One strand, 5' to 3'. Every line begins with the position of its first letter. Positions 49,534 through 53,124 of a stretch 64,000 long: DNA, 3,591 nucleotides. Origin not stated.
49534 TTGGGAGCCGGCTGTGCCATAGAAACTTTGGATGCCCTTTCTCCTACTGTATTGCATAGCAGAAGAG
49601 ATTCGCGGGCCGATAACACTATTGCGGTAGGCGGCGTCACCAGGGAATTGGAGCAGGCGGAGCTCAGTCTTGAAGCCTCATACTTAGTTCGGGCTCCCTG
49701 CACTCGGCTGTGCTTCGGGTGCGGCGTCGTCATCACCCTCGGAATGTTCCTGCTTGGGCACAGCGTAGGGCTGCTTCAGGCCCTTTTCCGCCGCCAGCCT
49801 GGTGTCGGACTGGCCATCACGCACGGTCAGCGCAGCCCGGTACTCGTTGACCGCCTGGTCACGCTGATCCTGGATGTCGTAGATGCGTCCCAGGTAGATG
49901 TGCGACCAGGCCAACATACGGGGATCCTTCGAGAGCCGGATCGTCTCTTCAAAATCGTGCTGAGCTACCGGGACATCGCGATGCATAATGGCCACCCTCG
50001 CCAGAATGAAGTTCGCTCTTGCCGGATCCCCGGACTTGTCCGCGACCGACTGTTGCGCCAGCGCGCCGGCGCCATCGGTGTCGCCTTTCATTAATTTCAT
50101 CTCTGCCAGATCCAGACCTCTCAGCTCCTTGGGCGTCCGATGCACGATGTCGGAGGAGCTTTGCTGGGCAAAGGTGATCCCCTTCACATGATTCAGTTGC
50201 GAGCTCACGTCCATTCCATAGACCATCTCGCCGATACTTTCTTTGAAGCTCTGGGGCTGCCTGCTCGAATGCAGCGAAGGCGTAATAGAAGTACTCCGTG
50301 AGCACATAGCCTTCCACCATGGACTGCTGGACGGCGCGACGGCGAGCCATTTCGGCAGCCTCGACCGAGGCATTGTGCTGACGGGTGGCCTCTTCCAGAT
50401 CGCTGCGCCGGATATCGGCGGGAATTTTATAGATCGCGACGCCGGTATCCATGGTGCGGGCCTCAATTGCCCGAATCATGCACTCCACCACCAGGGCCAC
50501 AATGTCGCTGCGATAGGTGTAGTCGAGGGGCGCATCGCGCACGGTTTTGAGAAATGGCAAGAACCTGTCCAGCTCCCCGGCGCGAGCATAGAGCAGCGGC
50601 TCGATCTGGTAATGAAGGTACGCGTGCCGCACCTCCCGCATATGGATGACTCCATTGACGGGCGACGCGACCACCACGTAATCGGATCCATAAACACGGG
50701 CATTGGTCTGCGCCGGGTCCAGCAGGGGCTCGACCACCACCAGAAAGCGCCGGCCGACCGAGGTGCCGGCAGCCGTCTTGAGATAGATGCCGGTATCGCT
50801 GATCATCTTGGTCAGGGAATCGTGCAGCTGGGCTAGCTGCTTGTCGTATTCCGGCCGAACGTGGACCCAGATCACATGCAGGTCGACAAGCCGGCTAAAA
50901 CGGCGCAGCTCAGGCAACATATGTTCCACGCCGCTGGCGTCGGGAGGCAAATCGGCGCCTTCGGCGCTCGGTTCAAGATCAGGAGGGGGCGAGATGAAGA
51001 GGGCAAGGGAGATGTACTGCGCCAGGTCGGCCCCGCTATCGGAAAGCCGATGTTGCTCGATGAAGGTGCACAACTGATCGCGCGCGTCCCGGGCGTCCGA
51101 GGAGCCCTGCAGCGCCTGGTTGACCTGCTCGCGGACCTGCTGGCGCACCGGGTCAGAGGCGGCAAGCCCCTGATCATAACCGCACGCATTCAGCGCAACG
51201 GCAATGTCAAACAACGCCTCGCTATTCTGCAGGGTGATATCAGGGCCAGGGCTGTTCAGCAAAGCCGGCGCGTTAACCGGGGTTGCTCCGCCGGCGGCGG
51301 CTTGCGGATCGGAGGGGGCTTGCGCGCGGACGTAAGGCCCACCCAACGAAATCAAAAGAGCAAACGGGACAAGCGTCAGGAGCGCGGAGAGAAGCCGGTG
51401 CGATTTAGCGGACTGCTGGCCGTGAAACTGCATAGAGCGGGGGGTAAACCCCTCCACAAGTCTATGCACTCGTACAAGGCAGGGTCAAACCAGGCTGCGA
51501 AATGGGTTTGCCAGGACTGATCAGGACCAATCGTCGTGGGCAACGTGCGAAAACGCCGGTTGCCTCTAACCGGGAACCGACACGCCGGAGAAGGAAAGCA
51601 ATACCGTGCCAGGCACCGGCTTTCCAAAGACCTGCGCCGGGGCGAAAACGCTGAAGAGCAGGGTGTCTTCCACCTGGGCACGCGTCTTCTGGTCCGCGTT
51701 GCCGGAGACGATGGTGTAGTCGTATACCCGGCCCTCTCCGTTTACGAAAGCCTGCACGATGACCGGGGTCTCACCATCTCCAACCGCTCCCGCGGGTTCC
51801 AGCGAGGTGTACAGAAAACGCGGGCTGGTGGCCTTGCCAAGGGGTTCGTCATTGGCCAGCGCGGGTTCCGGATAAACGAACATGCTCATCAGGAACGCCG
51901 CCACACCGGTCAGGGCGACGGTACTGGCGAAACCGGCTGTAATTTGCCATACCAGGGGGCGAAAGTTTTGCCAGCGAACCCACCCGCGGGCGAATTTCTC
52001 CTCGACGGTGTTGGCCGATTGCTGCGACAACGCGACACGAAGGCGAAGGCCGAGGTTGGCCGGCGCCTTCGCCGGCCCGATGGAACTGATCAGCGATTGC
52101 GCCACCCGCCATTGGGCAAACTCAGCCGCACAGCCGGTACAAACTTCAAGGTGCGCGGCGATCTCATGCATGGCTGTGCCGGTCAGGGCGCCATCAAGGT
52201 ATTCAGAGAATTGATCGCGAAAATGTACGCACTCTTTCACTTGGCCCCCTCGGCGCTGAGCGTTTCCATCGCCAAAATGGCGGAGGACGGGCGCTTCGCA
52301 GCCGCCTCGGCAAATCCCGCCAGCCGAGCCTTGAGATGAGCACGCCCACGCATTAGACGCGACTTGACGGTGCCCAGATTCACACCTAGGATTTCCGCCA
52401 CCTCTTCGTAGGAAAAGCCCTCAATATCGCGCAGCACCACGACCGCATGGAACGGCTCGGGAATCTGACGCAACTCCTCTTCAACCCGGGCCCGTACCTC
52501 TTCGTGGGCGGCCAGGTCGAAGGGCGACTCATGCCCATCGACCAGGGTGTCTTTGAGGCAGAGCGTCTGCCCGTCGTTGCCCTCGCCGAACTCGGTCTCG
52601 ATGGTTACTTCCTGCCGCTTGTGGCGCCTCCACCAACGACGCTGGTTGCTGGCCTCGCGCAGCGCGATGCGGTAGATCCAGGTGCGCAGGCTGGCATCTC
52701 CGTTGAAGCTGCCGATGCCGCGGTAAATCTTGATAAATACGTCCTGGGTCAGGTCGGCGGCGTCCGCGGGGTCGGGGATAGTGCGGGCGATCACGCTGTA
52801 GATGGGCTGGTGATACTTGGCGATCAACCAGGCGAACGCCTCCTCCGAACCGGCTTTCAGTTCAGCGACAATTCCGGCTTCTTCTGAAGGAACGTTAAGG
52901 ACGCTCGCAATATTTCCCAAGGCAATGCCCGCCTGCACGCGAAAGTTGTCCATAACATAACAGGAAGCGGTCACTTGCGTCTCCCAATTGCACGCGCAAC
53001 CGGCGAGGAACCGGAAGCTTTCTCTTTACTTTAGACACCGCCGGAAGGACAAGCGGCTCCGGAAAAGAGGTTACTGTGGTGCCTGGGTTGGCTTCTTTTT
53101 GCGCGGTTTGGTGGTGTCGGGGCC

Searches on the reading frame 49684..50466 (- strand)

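Call 18: search_protein_families(library=pfam, proteins=[window:49684-50466:-], max_evalue=0.001)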
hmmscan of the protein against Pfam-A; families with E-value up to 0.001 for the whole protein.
window:49684-50466:- (260 aa): 1 family
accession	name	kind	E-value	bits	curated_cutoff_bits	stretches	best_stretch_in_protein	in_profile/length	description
PF07719.23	TPR_2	-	0.00012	22.3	27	0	188-214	3-29/34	Tetratricopeptide repeat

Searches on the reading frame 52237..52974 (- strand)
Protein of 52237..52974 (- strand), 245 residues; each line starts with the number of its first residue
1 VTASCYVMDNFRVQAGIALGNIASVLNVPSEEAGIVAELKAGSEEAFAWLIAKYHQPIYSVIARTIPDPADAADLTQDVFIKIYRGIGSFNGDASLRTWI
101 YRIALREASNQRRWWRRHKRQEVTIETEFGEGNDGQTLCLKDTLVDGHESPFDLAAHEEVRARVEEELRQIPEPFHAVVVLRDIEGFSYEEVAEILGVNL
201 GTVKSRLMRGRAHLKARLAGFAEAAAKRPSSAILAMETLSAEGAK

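Call 18: search_protein_families(library=pfam, proteins=[window:52237-52974:-], max_evalue=0.001)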
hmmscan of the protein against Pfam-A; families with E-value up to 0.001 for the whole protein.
window:52237-52974:- (245 aa): 4 families
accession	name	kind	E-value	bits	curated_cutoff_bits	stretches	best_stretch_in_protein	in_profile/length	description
PF08281.18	Sigma70_r4_2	-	9.4e-16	57.6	25.7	1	163-214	3-54/54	Sigma-70, region 4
PF04542.20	Sigma70_r2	-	1.1e-14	54.4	24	1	50-118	1-68/71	Sigma-70 region 2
PF04545.22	Sigma70_r4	-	2e-09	37.3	24.1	1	169-215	3-49/50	Sigma-70, region 4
PF07638.17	Sigma70_ECF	-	0.0001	22.7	21.1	1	164-218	126-183/185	ECF sigma factor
